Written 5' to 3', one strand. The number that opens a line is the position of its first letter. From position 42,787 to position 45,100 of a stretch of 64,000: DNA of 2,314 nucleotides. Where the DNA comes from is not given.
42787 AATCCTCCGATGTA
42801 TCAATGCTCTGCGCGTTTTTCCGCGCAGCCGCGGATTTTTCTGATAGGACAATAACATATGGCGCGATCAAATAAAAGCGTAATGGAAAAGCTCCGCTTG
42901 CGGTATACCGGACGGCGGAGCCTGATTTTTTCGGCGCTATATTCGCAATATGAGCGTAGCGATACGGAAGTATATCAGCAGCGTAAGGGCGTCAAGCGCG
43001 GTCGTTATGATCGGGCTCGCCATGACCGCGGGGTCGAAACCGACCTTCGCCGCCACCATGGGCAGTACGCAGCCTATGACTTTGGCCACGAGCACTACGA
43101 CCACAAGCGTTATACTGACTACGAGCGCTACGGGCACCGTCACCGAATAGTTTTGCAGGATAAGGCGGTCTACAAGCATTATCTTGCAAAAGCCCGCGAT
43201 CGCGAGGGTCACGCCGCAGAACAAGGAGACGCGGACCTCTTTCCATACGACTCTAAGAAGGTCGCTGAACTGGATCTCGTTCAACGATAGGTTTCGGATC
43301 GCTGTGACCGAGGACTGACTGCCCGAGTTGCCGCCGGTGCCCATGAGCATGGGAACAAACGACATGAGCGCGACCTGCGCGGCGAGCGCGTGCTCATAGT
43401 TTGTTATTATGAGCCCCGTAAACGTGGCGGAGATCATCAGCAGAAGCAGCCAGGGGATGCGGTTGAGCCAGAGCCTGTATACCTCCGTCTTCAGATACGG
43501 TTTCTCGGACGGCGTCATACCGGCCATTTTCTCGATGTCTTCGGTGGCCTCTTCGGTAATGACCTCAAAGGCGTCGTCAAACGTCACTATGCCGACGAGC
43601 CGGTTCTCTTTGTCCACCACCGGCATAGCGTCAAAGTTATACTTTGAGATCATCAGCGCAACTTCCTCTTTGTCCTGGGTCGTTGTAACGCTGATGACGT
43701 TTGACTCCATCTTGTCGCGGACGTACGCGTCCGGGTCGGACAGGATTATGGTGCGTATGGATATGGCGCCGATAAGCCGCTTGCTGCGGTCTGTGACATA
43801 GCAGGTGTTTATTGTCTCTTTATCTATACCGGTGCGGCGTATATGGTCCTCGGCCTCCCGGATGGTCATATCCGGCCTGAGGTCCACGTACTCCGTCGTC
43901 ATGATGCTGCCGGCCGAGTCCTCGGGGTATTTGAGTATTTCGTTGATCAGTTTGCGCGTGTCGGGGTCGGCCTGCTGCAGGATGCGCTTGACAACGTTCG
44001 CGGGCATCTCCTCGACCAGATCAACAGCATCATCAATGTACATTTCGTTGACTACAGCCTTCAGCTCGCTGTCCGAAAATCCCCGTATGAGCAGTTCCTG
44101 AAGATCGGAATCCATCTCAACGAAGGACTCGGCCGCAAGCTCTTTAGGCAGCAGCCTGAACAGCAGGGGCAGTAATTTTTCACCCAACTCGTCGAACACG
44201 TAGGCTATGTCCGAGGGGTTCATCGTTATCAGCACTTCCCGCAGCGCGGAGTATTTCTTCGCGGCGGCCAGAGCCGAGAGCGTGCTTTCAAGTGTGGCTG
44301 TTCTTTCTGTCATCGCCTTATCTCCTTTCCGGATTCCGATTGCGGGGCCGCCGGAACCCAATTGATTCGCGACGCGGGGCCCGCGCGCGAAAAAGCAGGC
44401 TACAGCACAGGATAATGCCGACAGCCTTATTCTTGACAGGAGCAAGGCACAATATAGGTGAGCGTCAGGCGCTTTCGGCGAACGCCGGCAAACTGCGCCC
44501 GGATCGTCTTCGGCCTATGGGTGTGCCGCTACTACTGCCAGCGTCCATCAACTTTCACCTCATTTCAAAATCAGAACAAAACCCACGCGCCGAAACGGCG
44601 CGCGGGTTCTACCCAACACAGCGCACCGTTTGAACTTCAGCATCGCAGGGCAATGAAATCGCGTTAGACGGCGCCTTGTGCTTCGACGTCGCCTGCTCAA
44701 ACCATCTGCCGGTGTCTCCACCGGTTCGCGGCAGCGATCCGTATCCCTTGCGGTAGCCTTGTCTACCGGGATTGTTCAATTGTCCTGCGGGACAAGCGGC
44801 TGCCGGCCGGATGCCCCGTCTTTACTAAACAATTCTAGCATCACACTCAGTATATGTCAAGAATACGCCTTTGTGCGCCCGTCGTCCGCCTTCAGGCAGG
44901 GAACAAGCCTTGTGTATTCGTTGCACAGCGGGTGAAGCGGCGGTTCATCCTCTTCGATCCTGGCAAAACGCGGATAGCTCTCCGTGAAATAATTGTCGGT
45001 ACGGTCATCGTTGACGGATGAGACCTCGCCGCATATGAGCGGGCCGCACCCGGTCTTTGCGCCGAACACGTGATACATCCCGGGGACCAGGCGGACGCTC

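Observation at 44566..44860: Structured non-coding transcript of about 255 nt, bounded by a promoter and a terminator, that I cannot assign to a known RNA family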

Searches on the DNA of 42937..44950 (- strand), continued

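Call 28: search_with_rna_model(model_id=R1, sources=[window, L001, L002, L003, L004, L005, L006, L007, L008, L009, L010, L011, L012, L013, L014, L015, L016, L017, L018, L019, L020, L021, L022, L023, L024, L025, L026, L027, L028, L029, L030, L031, L032, L033, L034, L035, L036, L037, L038, L039, L040, L041, L042, L043, L044, L045, L046, L047, L048, L049, L050, L051, L052, L053, L054, L055, L056, L057, L058, L059, L060, L061, L062, L063, L064, L065, L066, L067, L068, L069, L070, L071, L072, L073, L074, L075, L076, L077, L078, L079, L080], max_evalue=1, make_alignment=true)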
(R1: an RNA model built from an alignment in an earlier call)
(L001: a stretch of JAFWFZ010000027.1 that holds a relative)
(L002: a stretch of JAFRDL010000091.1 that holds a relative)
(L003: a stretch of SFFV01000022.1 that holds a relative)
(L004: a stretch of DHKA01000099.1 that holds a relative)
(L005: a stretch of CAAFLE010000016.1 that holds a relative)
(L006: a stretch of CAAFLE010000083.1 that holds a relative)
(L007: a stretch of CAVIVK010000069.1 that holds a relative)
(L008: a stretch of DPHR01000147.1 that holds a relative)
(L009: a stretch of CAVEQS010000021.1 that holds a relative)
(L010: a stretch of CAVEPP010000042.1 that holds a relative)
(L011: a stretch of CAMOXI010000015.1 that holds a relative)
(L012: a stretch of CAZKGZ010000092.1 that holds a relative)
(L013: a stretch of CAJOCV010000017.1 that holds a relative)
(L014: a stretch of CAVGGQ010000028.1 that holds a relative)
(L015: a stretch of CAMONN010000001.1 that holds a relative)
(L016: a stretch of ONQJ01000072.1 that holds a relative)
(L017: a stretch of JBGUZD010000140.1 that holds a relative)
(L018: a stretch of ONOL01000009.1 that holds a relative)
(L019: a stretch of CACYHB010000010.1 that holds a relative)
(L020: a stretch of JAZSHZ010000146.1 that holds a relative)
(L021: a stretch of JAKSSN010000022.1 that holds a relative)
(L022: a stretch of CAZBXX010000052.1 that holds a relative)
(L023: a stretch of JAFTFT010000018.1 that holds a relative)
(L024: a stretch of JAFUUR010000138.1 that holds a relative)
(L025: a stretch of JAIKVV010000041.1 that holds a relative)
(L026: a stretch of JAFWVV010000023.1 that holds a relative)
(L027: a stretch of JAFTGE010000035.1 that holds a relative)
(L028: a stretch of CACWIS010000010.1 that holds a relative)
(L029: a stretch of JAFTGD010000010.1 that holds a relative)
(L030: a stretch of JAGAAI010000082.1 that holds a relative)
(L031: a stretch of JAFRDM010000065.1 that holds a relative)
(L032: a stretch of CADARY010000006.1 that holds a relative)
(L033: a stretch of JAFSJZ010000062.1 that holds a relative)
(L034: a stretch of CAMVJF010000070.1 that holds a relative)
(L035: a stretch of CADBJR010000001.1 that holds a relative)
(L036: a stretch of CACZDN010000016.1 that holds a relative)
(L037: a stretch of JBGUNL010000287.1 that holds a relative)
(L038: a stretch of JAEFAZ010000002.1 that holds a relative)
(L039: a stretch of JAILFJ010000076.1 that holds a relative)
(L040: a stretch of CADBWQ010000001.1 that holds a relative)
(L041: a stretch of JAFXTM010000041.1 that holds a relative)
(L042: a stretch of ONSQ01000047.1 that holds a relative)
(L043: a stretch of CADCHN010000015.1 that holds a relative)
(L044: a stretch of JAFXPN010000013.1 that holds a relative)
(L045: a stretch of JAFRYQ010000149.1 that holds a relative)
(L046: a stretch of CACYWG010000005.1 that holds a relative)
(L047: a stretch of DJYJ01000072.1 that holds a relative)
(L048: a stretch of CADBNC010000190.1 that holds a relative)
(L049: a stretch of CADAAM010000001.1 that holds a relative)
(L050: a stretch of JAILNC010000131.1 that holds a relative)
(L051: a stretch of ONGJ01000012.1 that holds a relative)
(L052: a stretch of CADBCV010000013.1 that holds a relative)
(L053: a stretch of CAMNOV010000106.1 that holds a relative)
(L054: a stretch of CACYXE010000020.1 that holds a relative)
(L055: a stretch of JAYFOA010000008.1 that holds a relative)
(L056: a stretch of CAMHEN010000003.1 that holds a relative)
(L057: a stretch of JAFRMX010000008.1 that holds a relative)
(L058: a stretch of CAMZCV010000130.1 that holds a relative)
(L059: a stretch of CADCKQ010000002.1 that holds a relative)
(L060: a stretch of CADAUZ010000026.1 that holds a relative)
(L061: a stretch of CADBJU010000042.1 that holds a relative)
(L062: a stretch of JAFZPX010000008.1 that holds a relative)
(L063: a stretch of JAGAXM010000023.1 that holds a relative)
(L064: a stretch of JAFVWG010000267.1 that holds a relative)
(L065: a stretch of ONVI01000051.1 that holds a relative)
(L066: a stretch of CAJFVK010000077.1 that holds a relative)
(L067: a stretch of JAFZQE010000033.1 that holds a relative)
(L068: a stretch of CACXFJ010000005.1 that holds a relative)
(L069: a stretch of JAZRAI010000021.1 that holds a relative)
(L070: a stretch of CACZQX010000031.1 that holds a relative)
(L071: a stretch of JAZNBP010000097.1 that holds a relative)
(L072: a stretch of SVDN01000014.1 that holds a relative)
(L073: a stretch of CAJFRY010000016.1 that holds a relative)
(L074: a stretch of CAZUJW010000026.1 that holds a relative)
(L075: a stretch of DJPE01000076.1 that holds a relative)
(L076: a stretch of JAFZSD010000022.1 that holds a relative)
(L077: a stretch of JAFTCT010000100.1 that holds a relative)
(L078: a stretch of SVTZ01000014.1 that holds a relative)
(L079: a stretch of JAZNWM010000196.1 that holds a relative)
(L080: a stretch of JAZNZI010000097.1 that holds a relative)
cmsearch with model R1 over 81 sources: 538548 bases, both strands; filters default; matches with E-value up to 1: 68.
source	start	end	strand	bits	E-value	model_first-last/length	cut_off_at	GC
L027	2317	2454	+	131.4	6.6e-34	1-138/138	no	0.54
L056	2337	2472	+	126.6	1.5e-32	1-138/138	no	0.58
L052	2338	2472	+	125.2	3.5e-32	1-138/138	no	0.58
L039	2332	2470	+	124.8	4.5e-32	1-138/138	no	0.55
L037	2336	2471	+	124.1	7.1e-32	1-138/138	no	0.58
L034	2327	2466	+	120.9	5.3e-31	1-138/138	no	0.62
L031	2341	2470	+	119.5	1.3e-30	1-138/138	no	0.61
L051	1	137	+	116.9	6.5e-30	1-138/138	no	0.55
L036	2341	2472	+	115.4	1.7e-29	1-138/138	no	0.59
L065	2340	2472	+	115.3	1.9e-29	1-138/138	no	0.53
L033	2338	2468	+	113.8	4.7e-29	1-138/138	no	0.58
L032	2326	2466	+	113.6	5.3e-29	1-138/138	no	0.58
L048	919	1055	+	113.6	5.5e-29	1-138/138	no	0.6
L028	2329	2466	+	113.2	7.1e-29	1-138/138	no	0.59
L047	2302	2451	+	113.1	7.3e-29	1-138/138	no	0.57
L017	2339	2468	+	112.9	8.3e-29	1-138/138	no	0.6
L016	2340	2468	+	111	2.8e-28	1-138/138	no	0.6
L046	2313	2449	+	109.8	6e-28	1-138/138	no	0.64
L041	2311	2455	+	109.1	9.3e-28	1-138/138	no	0.58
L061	2338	2471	+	108.9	1e-27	1-138/138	no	0.6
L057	2338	2469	+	108.9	1.1e-27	1-138/138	no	0.55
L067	2334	2468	+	108.7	1.2e-27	1-138/138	no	0.6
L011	2349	2479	+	108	1.9e-27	1-138/138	no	0.56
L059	2338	2469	+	107.6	2.4e-27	1-138/138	no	0.55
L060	2340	2471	+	107.4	2.7e-27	1-138/138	no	0.61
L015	2338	2474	+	106.5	4.9e-27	1-138/138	no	0.59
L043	2312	2449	+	106.2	5.9e-27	1-138/138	no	0.58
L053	1762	1898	+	105.5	9.4e-27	1-138/138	no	0.62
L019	2346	2479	+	105.3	1.1e-26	1-138/138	no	0.56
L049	2334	2465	+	104.4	1.9e-26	1-138/138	no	0.59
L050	2341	2470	+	104.3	1.9e-26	1-138/138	no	0.57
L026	2323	2459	+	102.7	5.4e-26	1-138/138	no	0.6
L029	2301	2450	+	100.3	2.6e-25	1-138/138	no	0.53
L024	2330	2474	+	94.5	9.8e-24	1-138/138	no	0.6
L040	2325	2473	+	93.4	2e-23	1-138/138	no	0.53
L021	2317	2465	+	92.8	2.9e-23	1-138/138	no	0.52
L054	2332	2473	+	91.6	6.2e-23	1-138/138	no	0.54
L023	2295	2443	+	89.9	1.8e-22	1-138/138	no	0.56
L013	2345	2479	+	89.5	2.3e-22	1-138/138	no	0.6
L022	2254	2474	+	84.4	5.8e-21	1-138/138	no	0.61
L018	2275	2471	+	84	7.6e-21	1-138/138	no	0.58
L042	2321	2473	+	74.9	2.4e-18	1-138/138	no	0.63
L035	2338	2472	+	30.4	4.5e-06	1-138/138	no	0.61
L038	2349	2387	+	27.1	3.6e-05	1-138/138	no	0.38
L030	141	179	+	27.1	3.6e-05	1-138/138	no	0.38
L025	305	343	+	25.9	7.5e-05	1-138/138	no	0.41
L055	2227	2349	+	23.3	0.00038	1-138/138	no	0.67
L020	2345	2467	+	21.1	0.0016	1-138/138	no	0.5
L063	2349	2384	+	21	0.0017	1-138/138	no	0.42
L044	2337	2375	+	20.9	0.0018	1-138/138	no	0.56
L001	2275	2377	+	18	0.011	1-138/138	no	0.59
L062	2339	2375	+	16.6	0.027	1-138/138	no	0.54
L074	2350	2475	+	16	0.042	1-138/138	no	0.48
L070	2487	2518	+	15.5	0.056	1-138/138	no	0.38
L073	2335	2462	+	13.8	0.17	1-138/138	no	0.55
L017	1199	1228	-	13.5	0.2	1-138/138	no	0.53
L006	2356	2480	+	12.9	0.28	1-138/138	no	0.58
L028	2144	2217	-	12.6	0.35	1-138/138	no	0.51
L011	2383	2467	-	11.9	0.55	35-126/138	no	0.59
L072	2487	2518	+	11.8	0.58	1-138/138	no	0.34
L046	4969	5004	-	11.7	0.6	1-138/138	no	0.67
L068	2350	2421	+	11.7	0.6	1-138/138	no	0.53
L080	2424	2474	+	11.6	0.65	1-138/138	no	0.43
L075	2137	2262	+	11.5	0.69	1-138/138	no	0.48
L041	2345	2443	-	11.2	0.83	35-126/138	no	0.62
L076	2351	2450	+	11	0.94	1-138/138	no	0.61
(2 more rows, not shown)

Alignment A3: 68 matches aligned to the model, 303 columns, each read 5' to 3' on its own strand. Consensus structure (alignment columns), stored with it:
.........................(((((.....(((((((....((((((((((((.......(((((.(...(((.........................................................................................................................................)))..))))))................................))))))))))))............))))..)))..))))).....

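Call 29: search_with_rna_model(model_id=R1, sources=[L011, L013, L015, L016, L017, L018, L019, L021, L022, L023, L024, L026, L027, L028, L029, L031, L032, L033, L034, L036, L037, L039, L040, L041, L042, L043, L046, L047, L048, L049, L050, L051, L052, L053, L054, L056, L057, L059, L060, L061, L065, L067], max_evalue=1e-15, make_alignment=true)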
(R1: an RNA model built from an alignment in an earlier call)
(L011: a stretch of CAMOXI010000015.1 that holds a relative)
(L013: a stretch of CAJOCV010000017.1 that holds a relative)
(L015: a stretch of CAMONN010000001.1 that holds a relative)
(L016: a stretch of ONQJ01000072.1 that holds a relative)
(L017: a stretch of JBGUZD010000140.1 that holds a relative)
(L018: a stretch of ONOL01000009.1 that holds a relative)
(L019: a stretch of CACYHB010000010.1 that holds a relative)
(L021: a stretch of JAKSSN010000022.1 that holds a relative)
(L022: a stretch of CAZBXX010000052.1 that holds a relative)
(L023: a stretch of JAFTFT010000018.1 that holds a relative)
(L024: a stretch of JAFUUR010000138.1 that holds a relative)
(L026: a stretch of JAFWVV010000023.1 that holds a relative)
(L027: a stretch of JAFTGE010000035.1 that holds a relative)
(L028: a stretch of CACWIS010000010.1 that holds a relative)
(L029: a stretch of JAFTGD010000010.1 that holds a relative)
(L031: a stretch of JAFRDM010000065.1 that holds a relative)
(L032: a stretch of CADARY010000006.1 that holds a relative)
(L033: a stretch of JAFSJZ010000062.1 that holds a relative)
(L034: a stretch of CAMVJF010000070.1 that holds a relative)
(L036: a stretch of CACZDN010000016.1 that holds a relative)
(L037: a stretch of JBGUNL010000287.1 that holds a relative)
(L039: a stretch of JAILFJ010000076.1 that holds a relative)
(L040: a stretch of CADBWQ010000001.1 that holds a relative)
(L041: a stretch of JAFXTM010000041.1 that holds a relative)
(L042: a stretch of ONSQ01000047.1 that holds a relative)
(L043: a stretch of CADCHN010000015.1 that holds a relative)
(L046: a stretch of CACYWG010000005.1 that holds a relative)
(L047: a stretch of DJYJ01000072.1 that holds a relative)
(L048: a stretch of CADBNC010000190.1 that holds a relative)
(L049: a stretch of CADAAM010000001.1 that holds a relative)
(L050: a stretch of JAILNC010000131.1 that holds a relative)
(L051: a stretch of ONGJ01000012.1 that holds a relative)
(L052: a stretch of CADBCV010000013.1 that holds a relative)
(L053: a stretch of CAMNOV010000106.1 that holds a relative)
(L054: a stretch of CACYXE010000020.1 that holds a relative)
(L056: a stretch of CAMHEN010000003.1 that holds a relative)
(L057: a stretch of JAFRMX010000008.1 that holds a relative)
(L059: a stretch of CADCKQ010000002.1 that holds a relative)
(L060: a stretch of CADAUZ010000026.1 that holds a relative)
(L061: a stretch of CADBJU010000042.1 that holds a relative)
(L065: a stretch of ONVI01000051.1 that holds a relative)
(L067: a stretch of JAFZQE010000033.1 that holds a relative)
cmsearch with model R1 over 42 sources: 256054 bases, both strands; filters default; matches with E-value up to 1e-15: 42.
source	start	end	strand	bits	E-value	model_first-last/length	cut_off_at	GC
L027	2317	2454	+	131.4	3.2e-34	1-138/138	no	0.54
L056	2337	2472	+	126.6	6.9e-33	1-138/138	no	0.58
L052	2338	2472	+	125.2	1.7e-32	1-138/138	no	0.58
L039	2332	2470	+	124.8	2.2e-32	1-138/138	no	0.55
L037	2336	2471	+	124.1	3.4e-32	1-138/138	no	0.58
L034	2327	2466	+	120.9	2.5e-31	1-138/138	no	0.62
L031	2341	2470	+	119.5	6.2e-31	1-138/138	no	0.61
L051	1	137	+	116.9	3.1e-30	1-138/138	no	0.55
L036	2341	2472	+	115.4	8.3e-30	1-138/138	no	0.59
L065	2340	2472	+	115.3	8.9e-30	1-138/138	no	0.53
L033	2338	2468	+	113.8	2.2e-29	1-138/138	no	0.58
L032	2326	2466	+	113.6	2.5e-29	1-138/138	no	0.58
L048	919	1055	+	113.6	2.6e-29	1-138/138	no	0.6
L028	2329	2466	+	113.2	3.4e-29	1-138/138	no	0.59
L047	2302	2451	+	113.1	3.5e-29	1-138/138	no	0.57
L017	2339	2468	+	112.9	4e-29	1-138/138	no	0.6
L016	2340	2468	+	111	1.3e-28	1-138/138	no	0.6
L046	2313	2449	+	109.8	2.9e-28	1-138/138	no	0.64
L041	2311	2455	+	109.1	4.4e-28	1-138/138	no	0.58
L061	2338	2471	+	108.9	5e-28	1-138/138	no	0.6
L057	2338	2469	+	108.9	5.1e-28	1-138/138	no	0.55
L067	2334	2468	+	108.7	5.9e-28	1-138/138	no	0.6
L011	2349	2479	+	108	9.1e-28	1-138/138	no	0.56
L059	2338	2469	+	107.6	1.1e-27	1-138/138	no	0.55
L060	2340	2471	+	107.4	1.3e-27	1-138/138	no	0.61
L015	2338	2474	+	106.5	2.3e-27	1-138/138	no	0.59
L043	2312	2449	+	106.2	2.8e-27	1-138/138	no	0.58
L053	1762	1898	+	105.5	4.5e-27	1-138/138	no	0.62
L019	2346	2479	+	105.3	5.1e-27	1-138/138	no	0.56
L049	2334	2465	+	104.4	9e-27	1-138/138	no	0.59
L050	2341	2470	+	104.3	9.1e-27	1-138/138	no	0.57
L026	2323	2459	+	102.7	2.6e-26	1-138/138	no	0.6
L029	2301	2450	+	100.3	1.2e-25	1-138/138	no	0.53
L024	2330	2474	+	94.5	4.7e-24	1-138/138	no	0.6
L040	2325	2473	+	93.4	9.6e-24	1-138/138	no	0.53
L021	2317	2465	+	92.8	1.4e-23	1-138/138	no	0.52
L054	2332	2473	+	91.6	2.9e-23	1-138/138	no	0.54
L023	2295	2443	+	89.9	8.4e-23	1-138/138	no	0.56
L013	2345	2479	+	89.5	1.1e-22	1-138/138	no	0.6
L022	2254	2474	+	84.4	2.7e-21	1-138/138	no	0.61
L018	2275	2471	+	84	3.6e-21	1-138/138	no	0.58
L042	2321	2473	+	74.9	1.1e-18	1-138/138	no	0.63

Alignment A4: 42 matches aligned to the model, 300 columns, each read 5' to 3' on its own strand. Consensus structure (alignment columns), stored with it:
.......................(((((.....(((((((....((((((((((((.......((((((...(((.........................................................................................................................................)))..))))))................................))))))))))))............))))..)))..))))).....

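Call 35: search_rna_families(source=L027, start=2200, end=2520, threshold=evalue, max_evalue=10, show_alignments=2)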
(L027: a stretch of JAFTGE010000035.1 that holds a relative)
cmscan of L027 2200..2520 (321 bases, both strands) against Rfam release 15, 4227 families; matches with E-value up to 10: 0.
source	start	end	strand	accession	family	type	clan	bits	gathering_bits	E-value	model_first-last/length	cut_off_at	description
